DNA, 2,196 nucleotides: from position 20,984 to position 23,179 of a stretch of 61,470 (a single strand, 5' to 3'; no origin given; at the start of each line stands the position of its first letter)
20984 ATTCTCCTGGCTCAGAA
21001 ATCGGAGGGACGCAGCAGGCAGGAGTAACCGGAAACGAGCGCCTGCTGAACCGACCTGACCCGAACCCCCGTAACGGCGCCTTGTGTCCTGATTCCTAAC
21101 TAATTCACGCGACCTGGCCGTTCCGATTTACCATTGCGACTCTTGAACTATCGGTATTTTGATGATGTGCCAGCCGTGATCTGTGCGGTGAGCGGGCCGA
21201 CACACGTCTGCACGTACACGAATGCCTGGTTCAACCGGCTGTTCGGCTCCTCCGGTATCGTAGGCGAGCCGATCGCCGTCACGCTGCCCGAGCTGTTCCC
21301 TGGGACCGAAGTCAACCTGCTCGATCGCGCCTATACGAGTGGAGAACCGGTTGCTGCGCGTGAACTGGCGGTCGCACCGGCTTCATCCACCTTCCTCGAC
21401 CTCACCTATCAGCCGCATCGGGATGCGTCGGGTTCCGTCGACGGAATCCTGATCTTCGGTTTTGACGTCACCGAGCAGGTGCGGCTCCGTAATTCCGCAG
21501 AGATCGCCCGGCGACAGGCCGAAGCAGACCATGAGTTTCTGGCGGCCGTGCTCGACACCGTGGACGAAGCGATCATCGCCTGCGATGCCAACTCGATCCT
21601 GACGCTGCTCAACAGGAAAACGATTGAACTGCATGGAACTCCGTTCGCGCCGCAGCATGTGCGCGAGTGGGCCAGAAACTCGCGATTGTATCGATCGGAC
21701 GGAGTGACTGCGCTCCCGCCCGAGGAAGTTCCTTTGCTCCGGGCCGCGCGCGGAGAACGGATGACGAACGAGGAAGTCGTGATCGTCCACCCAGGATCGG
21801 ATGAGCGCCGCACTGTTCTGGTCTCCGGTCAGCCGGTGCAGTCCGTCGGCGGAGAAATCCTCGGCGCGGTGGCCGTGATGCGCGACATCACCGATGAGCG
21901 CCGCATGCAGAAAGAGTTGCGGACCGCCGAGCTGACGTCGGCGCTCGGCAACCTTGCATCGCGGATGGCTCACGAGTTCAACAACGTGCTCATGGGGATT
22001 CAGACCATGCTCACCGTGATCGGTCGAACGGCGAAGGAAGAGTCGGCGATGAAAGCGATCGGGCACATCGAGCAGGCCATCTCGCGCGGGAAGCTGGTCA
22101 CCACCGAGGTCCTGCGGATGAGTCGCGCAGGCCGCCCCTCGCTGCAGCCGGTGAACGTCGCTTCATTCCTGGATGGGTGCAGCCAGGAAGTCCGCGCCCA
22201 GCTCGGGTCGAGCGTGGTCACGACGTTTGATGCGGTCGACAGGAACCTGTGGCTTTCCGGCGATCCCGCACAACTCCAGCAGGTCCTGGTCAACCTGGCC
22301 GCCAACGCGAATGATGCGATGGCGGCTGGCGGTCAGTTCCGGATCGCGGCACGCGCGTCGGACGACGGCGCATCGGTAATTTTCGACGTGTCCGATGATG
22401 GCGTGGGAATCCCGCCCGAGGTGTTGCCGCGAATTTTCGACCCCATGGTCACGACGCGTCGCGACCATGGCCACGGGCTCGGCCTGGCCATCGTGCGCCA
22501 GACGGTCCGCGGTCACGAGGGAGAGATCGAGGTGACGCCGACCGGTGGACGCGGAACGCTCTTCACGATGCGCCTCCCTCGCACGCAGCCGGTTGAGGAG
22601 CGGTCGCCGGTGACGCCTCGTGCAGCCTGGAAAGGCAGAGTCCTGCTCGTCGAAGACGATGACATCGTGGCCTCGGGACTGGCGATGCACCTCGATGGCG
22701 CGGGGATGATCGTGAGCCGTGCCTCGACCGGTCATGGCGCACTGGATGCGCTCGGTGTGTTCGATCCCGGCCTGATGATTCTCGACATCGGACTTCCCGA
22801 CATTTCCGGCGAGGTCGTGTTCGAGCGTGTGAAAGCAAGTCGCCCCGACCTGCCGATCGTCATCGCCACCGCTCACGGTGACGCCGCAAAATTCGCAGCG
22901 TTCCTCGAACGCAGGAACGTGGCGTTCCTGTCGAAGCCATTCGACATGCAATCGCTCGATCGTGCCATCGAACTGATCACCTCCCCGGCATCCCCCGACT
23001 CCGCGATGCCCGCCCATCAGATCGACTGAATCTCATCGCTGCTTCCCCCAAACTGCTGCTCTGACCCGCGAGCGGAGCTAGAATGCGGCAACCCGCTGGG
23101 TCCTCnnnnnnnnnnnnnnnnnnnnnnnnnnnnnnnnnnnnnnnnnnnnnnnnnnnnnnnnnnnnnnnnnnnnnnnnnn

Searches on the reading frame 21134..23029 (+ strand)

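Call 70: search_protein_families(library=pfam, proteins=[window:21134-23029:+], max_evalue=0.00001)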
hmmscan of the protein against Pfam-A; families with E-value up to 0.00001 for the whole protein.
window:21134-23029:+ (631 aa): 6 families
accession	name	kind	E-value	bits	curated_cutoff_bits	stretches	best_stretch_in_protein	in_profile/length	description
PF02518.31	HATPase_c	-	4.7e-26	91.8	26.4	1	376-484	1-110/111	Histidine kinase-, DNA gyrase B-, and HSP90-like ATPase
PF00072.30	Response_reg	-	5.8e-20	72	30.2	1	503-612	1-110/111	Response regulator receiver domain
PF08448.16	PAS_4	-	7e-16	58.9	23.1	1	9-117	1-110/110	PAS fold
PF00989.32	PAS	-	2.3e-09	37.7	22.6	0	9-111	7-112/113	PAS fold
PF13426.13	PAS_9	-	2.8e-07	31.2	27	0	19-114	9-103/103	PAS domain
PF13188.13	PAS_8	-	3.7e-07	30.2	21.8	0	134-178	1-45/65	PAS domain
